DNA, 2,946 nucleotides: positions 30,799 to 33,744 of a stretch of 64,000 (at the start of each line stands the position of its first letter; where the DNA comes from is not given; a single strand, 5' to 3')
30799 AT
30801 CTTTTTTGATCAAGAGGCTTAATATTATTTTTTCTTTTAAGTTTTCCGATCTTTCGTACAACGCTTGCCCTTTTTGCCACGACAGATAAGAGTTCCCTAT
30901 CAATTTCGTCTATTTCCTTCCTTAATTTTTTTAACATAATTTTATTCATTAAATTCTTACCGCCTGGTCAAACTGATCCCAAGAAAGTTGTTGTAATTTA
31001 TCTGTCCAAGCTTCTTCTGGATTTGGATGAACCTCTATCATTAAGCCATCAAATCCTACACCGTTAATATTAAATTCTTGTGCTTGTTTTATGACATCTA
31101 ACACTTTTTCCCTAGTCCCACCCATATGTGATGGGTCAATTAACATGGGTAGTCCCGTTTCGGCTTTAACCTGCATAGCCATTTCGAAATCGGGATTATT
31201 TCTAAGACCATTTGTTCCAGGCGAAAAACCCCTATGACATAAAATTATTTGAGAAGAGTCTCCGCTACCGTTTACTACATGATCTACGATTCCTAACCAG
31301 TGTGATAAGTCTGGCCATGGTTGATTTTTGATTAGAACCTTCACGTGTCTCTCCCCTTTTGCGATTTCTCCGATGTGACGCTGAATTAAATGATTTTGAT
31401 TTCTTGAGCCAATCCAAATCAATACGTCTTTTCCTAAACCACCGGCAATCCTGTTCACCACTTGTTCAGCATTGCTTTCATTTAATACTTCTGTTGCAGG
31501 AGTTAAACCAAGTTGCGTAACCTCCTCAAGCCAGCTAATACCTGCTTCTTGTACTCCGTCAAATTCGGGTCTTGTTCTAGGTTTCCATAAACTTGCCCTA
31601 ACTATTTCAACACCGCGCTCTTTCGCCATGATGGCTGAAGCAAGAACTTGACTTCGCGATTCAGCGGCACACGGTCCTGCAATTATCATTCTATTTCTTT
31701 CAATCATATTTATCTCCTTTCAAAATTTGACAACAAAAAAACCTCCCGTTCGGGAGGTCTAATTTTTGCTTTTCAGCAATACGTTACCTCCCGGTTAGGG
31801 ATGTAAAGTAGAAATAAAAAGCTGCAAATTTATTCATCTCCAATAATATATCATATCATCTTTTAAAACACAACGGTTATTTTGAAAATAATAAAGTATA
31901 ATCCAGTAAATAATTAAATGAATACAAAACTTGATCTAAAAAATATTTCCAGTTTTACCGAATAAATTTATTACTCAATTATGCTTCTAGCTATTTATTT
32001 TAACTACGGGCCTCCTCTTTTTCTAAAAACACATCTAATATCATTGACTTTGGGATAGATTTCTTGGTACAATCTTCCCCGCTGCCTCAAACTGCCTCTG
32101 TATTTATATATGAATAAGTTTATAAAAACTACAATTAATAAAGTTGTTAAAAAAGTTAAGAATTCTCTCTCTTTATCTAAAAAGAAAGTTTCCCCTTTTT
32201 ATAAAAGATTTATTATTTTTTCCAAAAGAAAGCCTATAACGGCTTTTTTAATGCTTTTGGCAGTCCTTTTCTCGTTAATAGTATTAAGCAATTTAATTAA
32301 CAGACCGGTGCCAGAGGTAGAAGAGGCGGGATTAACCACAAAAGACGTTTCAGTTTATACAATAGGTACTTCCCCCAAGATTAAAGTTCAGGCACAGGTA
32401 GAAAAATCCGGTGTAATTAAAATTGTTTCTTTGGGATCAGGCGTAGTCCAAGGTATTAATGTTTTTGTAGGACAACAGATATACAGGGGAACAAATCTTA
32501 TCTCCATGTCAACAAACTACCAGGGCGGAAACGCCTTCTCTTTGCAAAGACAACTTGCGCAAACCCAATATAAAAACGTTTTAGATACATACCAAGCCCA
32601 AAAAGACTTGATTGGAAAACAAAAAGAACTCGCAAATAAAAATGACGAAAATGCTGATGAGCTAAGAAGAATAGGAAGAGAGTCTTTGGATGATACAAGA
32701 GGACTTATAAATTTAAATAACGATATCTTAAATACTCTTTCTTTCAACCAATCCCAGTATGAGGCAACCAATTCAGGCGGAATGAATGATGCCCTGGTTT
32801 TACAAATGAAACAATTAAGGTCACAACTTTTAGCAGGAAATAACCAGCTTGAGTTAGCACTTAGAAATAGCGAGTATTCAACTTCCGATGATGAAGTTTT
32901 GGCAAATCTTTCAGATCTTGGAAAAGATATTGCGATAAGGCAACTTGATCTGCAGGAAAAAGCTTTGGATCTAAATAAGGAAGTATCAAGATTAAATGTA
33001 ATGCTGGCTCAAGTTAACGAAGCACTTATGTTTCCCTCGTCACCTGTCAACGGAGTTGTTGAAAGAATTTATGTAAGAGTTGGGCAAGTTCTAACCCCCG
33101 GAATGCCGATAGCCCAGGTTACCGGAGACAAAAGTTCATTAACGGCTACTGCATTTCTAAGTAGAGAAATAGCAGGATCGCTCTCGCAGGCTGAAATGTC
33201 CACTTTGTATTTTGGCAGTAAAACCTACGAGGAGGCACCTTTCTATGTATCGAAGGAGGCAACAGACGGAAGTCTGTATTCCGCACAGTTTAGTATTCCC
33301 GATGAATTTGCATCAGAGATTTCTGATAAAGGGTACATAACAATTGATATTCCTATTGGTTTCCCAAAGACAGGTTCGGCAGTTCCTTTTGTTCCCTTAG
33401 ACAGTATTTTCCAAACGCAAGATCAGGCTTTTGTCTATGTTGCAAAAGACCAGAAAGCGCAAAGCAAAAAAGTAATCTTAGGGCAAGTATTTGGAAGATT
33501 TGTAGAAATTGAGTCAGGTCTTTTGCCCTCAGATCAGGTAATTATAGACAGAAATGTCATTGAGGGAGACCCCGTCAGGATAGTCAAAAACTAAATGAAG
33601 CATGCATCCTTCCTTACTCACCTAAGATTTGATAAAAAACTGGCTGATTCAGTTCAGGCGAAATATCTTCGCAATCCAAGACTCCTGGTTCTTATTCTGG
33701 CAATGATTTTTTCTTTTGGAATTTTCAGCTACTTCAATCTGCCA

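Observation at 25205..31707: Single operon joining the aromatic pathway entry and exit enzymes to pheS-pheT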

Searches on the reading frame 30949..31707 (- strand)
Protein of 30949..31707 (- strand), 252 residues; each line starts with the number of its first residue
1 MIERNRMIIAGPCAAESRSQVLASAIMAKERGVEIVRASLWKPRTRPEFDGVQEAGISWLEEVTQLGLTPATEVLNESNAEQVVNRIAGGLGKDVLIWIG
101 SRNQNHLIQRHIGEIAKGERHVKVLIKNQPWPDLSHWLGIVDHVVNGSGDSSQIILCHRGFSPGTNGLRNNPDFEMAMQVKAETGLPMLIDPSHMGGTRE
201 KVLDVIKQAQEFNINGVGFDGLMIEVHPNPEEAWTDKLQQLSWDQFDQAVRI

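Call 3: search_protein_families(library=pfam, proteins=[window:30949-31707:-])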
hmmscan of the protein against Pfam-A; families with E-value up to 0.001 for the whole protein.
window:30949-31707:- (252 aa): 1 family
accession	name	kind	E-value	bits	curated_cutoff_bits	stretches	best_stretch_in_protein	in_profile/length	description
PF00793.26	DAHP_synth_1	-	6.7e-28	97.8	25.5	1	6-248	17-256/270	DAHP synthetase I family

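Call 4: search_protein_families(library=ncbifam, proteins=[window:30949-31707:-])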
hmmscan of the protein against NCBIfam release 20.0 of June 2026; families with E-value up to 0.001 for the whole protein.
window:30949-31707:- (252 aa): 8 families
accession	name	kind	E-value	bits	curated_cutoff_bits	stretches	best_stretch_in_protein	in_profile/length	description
NF006421.0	PRK08673.1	subfamily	1.2e-47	162.9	335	1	5-249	94-322/338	3-deoxy-7-phosphoheptulonate synthase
TIGR01361.1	DAHP_synth_Bsub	equivalog_domain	6.5e-44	150.3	267.75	1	5-250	25-254/260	3-deoxy-7-phosphoheptulonate synthase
NF009239.0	PRK12595.1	equivalog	3.9e-34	118.2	279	1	3-249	116-346/360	bifunctional 3-deoxy-7-phosphoheptulonate synthase/chorismate mutase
NF009933.0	PRK13396.1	subfamily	1.6e-30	106.3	486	1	7-250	103-331/352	3-deoxy-7-phosphoheptulonate synthase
NF041229.1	BagF_FevY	exception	2.4e-30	105.9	700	1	7-246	92-315/340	phospho-2-dehydro-3-deoxyheptonate aldolase BagF/FevY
NF003543.0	PRK05198.1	equivalog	1.6e-09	37.2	242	1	5-250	17-261/273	3-deoxy-8-phosphooctulonate synthase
TIGR01362.1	KDO8P_synth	equivalog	1e-08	34.7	314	1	7-250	4-246/258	3-deoxy-8-phosphooctulonate synthase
NF009109.0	PRK12457.1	equivalog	5.5e-05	22.5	457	1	147-247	155-259/281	3-deoxy-8-phosphooctulonate synthase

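Call 41: list_cluster_members(proteins=[P0001, window:30949-31707:-, window:25205-27136:-, window:1006-1752:-, window:61744-63006:+])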
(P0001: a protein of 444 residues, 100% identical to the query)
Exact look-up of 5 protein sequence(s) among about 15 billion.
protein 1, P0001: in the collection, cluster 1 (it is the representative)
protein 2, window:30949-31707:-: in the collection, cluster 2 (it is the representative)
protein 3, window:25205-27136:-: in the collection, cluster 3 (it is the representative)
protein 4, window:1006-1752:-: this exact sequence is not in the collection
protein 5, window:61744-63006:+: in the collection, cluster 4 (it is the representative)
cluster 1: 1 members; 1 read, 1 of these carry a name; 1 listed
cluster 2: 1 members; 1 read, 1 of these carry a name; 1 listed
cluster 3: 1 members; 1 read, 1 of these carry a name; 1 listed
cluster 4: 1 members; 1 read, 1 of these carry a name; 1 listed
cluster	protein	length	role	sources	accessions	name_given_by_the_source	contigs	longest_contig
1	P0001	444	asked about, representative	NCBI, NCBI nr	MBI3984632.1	MAG: prephenate dehydrogenase/arogenate dehydrogenase family protein [Candidatus ... | prephenate dehydrogenase/arogenate dehydrogenase family protein [Candidatus Levybacteria ...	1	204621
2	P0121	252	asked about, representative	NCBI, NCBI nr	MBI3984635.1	MAG: hypothetical protein HY344_01645 [Candidatus Levybacteria bacterium] | hypothetical protein [Candidatus Levybacteria bacterium]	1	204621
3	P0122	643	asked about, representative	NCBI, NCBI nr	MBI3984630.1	MAG: phenylalanine--tRNA ligase subunit beta [Candidatus Levybacteria bacterium] | phenylalanine--tRNA ligase subunit beta [Candidatus Levybacteria bacterium]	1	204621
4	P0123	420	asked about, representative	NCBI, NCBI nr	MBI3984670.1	MAG: MFS transporter [Candidatus Levybacteria bacterium] | MFS transporter [Candidatus Levybacteria bacterium]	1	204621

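Call 44: search_solved_structures(query=window:30949-31707:-, show_alignments=1, max_evalue=0.00001)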
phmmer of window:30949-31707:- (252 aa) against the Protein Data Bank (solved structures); distinct sequences matched with E-value up to 0.00001: 11.
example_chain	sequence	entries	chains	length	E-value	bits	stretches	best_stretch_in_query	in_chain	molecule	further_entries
4c1k_A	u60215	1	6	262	8e-32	114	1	7-250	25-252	2-DEHYDRO-3-DEOXYPHOSPHOHEPTONATE ALDOLASE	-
1zco_A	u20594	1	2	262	8e-32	114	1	7-250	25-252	2-dehydro-3-deoxyphosphoheptonate aldolase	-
4grs_A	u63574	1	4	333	1e-31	113.6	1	8-250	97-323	Phospho-2-dehydro-3-deoxyheptonate aldolase, 2-dehydro-3-deoxyphosphoheptonate aldolase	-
4c1l_A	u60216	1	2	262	1.9e-31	112.8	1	7-250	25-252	2-dehydro-3-deoxyphosphoheptonate aldolase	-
3pg8_A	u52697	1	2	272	1.1e-30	110.2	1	8-250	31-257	Phospho-2-dehydro-3-deoxyheptonate aldolase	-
1rzm_A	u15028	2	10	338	1.2e-30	110.2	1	8-250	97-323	Phospho-2-dehydro-3-deoxyheptonate aldolase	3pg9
1vr6_A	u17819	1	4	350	1.2e-30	110.1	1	8-250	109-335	Phospho-2-dehydro-3-deoxyheptonate aldolase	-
1vs1_A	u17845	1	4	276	2.9e-26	95.8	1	6-247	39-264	3-deoxy-7-phosphoheptulonate synthase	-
5j6f_A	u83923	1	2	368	8.6e-26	94.2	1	4-248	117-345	3-deoxy-D-arabino-heptulosonate 7-phosphate synthase, chorismate mutase-isozyme 3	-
3nvt_A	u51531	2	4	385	8.1e-24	87.8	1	7-248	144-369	3-deoxy-D-arabino-heptulosonate 7-phosphate synthase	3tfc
6mdy_A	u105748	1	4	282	3.5e-07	33.3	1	6-245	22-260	2-dehydro-3-deoxyphosphooctonate aldolase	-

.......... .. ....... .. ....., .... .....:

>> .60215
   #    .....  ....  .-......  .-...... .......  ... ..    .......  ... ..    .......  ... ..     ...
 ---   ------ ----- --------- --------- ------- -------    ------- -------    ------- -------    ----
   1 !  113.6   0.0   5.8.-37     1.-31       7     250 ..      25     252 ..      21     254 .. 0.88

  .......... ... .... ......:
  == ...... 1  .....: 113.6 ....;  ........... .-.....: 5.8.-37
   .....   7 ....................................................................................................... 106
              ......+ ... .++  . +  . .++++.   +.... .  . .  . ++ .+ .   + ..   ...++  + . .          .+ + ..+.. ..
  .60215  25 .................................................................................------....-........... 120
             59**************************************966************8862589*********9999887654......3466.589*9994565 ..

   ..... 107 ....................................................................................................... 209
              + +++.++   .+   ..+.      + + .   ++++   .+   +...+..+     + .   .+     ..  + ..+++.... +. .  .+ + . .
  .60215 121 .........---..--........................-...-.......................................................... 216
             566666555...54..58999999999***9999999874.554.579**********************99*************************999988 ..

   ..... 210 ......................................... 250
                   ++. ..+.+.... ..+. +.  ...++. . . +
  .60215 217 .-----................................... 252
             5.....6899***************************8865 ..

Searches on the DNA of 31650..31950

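Call 57: search_rna_families(source=window, start=31650, end=31950, threshold=evalue, max_evalue=1, show_alignments=1)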
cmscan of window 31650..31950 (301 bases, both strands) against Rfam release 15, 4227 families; matches with E-value up to 1: 5.
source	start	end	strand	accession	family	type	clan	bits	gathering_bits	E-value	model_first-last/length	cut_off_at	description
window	31733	31835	-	RF01859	Phe_leader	Cis-reg; leader;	-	41.3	55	8.9e-06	1-125/125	no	Phenylalanine leader peptide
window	31734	31851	-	RF02452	ncr1575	Gene; sRNA;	-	28.4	60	0.022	1-212/212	no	Bacillus sRNA ncr1575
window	31735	31865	-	RF04315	manA-II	Cis-reg;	-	18.9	100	0.53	1-147/147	no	manA_II ncRNA motif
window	31681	31767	+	RF01859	Phe_leader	Cis-reg; leader;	-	18.7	55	0.88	1-125/125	no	Phenylalanine leader peptide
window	31783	31808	-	RF01329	CRISPR-DR15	Gene; CRISPR;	-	18.6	36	0.28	1-37/37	no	CRISPR RNA direct repeat element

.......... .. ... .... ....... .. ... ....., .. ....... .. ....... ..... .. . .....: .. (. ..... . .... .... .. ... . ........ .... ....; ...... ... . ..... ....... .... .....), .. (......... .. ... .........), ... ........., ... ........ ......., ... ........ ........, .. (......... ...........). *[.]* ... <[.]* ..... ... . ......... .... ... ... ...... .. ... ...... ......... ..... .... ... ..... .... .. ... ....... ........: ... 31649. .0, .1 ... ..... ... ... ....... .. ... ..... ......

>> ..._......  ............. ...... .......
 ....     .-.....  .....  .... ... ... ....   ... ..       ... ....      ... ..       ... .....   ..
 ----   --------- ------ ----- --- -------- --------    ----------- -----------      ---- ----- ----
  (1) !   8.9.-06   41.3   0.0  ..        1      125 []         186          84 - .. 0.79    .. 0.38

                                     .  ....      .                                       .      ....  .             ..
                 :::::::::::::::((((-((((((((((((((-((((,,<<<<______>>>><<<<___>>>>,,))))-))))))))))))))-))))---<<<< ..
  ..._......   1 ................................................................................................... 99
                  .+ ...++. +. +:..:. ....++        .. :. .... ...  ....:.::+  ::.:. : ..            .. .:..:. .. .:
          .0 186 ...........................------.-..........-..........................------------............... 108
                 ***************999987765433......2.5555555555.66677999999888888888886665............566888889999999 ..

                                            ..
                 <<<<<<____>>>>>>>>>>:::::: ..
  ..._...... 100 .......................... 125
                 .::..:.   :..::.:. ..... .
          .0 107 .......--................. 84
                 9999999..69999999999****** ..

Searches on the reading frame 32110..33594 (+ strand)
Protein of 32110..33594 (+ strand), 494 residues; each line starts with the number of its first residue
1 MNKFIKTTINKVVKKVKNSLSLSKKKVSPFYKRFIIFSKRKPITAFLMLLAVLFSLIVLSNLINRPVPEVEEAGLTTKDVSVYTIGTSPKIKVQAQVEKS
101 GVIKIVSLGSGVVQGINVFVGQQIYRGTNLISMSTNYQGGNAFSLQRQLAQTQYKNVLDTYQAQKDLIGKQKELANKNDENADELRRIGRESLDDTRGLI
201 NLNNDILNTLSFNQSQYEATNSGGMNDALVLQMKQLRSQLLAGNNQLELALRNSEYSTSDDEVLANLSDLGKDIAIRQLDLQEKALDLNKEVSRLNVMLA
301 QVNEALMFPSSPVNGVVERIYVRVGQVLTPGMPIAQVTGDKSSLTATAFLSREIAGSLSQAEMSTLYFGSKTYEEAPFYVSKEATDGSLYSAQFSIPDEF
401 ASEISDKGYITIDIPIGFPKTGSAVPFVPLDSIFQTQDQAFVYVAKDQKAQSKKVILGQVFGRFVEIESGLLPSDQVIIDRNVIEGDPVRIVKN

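Call 35: search_protein_families(library=pfam, proteins=[window:32110-33594:+])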
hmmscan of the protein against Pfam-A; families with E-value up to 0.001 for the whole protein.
window:32110-33594:+ (494 aa): 2 families
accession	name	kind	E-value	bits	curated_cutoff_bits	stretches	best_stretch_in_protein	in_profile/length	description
PF13437.12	HlyD_3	-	1.3e-07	32.8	22.2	1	311-368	4-61/106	HlyD family secretion protein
PF00364.28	Biotin_lipoyl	-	0.00032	20.9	22.1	0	310-336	46-72/73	Biotin-requiring enzyme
